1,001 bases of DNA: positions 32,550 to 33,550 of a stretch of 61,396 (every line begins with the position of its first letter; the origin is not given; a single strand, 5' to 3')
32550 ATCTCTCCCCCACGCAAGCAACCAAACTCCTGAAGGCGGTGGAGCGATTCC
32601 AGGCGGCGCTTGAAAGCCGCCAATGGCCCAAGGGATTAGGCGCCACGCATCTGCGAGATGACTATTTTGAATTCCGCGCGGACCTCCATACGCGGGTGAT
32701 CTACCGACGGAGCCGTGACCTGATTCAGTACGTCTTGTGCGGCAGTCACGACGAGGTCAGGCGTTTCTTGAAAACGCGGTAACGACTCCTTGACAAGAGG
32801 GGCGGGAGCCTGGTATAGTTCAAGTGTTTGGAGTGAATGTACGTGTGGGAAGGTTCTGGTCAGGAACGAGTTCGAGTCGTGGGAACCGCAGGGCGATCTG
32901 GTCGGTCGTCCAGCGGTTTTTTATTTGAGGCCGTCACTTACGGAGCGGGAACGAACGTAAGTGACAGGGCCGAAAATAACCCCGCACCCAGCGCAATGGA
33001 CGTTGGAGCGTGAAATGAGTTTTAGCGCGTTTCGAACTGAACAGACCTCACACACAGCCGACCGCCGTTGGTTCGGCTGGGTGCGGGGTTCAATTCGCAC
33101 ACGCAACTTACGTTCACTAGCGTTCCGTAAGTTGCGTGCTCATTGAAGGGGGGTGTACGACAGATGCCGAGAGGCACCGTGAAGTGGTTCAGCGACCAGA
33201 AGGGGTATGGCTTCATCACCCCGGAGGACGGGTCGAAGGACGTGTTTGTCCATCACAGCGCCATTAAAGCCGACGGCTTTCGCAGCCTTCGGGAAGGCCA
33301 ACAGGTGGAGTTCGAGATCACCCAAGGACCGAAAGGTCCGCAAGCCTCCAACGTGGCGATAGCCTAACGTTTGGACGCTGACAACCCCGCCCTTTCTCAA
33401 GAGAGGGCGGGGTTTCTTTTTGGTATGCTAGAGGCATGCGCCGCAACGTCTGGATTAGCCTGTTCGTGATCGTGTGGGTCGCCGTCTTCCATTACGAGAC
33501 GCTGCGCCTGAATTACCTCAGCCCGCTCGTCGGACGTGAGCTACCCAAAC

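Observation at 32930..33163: Unrecognised ~230-nt leader RNA present twice, with a built-in two-state switch next to the RBS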

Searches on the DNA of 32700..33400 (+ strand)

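Call 5: search_rna_families(source=window, start=32700, end=33400, threshold=evalue, max_evalue=10, show_alignments=3)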
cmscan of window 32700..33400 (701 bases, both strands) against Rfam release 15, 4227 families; matches with E-value up to 10: 3.
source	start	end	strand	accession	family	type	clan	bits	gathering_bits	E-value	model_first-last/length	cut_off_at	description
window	33030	33100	+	RF00131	mir-30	Gene; miRNA;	-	13.3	50.2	9.5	1-77/77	no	mir-30 microRNA precursor family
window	33236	33314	+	RF01766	cspA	Cis-reg; thermoregulator;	-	12.1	78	1.2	242-320/428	no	cspA thermoregulator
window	33198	33222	-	RF01151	snoU82P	Gene; snRNA; snoRNA; CD-box;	-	10.9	42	4.4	1-55/55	no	Small nucleolar RNA U82P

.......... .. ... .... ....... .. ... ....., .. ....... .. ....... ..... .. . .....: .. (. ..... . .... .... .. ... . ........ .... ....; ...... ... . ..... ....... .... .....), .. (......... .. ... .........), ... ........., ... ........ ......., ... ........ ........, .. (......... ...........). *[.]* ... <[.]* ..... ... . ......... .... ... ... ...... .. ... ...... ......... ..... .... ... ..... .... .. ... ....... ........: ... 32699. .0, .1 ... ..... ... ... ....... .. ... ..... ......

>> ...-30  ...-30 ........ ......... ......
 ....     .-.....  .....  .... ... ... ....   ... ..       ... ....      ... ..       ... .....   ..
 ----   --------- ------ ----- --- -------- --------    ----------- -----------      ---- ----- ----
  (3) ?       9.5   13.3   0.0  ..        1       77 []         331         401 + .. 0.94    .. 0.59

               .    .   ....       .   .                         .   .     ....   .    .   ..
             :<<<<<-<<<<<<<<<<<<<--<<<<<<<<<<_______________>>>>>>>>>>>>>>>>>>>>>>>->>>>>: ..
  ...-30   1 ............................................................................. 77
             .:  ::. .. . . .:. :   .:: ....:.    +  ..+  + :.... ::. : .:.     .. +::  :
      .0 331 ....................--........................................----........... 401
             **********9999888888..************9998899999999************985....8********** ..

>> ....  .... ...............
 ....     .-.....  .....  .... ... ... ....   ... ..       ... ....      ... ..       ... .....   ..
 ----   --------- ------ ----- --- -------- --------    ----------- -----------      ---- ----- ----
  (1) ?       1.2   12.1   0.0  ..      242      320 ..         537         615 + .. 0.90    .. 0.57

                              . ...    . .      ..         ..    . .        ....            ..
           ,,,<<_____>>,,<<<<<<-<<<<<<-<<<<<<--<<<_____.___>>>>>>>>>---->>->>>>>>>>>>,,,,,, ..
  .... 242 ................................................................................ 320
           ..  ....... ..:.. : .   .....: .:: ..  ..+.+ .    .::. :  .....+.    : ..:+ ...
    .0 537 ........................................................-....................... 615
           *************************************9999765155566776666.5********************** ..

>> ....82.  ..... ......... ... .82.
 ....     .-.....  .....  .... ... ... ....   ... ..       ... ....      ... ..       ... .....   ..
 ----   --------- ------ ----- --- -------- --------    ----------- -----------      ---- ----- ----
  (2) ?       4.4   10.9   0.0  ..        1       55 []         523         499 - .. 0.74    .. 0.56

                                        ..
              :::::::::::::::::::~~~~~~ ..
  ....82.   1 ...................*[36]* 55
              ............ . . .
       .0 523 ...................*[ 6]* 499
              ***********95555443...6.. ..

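Call 51: search_dna_similar(query=window:32930-33166:+, collection=plasmids, mode=distant, max_evalue=0.01)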
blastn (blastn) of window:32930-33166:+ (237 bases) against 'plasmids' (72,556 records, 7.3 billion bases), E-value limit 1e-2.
No match.

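Call 52: search_dna_similar(query=window:32930-33166:+, collection=phages, mode=distant, max_evalue=0.01)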
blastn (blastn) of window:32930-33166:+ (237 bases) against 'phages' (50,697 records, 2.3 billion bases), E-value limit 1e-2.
No match.

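Call 73: build_rna_model(alignment_id=A5)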
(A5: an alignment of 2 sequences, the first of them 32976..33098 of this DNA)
Model R1 built from alignment A5 (2 sequences, 123 columns); structure: RNAalifold consensus.
model positions 123; base pairs 38; branch points 0; effective number of sequences 0.71; information 0.589 bits per position. Calibrated on 0.2 Mb of random sequence (short: E-values are rough).
structure used (alignment columns):
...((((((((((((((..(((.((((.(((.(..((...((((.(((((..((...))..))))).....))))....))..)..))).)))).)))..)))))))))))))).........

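Call 74: search_with_rna_model(model_id=R1, sources=[window, L001, L002, L003, L004, L005, L006, L010, L011, L012, L013, L014, L015, L016, L017, L018, L019, L020, L021, L022, L023, L024, L025, L026, L027, L028, L029, L030, L031, L032, L033, L034, L035, L036, L037, L038, L039, L040, L041, L042, L043, L044, L045], max_evalue=10)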
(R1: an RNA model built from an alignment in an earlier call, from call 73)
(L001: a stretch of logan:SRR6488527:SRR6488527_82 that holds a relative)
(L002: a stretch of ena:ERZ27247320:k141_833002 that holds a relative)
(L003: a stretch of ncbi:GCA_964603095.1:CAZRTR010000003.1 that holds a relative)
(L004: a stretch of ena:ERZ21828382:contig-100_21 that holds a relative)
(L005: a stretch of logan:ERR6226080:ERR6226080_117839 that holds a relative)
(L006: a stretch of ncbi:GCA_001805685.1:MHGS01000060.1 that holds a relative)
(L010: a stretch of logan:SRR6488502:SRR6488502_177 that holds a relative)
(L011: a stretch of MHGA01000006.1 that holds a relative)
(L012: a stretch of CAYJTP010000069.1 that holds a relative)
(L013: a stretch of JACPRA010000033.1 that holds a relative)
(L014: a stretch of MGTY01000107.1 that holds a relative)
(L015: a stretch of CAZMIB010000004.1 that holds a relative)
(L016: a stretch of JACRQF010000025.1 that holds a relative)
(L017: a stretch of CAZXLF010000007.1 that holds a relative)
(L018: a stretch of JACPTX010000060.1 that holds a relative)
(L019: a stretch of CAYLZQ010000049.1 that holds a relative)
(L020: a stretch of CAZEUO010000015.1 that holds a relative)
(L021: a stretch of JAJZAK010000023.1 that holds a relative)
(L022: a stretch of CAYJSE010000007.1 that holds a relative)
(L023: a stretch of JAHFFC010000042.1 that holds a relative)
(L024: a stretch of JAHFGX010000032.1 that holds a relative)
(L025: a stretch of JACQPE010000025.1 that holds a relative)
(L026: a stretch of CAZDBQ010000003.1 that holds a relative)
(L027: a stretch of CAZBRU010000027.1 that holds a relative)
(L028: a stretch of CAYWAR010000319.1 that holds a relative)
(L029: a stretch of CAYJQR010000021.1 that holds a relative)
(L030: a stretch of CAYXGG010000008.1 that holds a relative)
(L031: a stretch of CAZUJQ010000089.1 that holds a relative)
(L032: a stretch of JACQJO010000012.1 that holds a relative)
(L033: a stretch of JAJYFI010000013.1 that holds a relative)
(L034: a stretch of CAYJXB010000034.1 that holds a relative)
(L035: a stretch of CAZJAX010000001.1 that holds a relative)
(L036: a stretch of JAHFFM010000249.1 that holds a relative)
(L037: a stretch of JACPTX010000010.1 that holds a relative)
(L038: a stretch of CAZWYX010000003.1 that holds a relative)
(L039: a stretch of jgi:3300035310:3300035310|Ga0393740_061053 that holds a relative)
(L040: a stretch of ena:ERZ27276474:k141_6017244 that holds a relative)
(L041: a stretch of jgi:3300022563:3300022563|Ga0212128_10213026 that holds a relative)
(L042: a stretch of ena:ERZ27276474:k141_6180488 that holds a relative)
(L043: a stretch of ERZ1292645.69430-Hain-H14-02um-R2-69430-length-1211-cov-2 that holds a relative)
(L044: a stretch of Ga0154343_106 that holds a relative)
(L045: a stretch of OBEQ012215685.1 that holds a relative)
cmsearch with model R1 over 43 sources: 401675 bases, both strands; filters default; matches with E-value up to 10: 7.
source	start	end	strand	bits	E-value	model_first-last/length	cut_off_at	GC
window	32976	33098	+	150.5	8.6e-34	1-123/123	no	0.58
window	41821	41942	-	145.7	1.3e-32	1-123/123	no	0.56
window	32970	33092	-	37.9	1.9e-06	1-123/123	no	0.58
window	41827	41949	+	31.8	5.9e-05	1-123/123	no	0.58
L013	8685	8734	-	16.7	0.27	1-123/123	no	0.66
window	30220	30272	-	11.4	5.1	1-123/123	no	0.64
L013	398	446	+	11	6.5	1-123/123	no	0.76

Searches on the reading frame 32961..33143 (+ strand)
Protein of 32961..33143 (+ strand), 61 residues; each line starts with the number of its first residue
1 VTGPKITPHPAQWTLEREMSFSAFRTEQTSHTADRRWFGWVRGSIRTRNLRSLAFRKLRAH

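Call 58: search_protein_representatives(protein=window:32961-33143:+)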
Query: 61 residues. Proteins with E-value up to 0.001 (for the whole library): 4; up to 1e-10: 2; up to 1e-30: 0. The best 4 are listed.
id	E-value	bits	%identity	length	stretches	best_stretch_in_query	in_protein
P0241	5.7e-23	95.7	38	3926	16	16-49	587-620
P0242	5.4e-11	58.0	30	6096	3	14-48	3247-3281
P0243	4.8e-07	45.6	41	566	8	20-42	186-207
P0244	7.9e-06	41.8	61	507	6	29-47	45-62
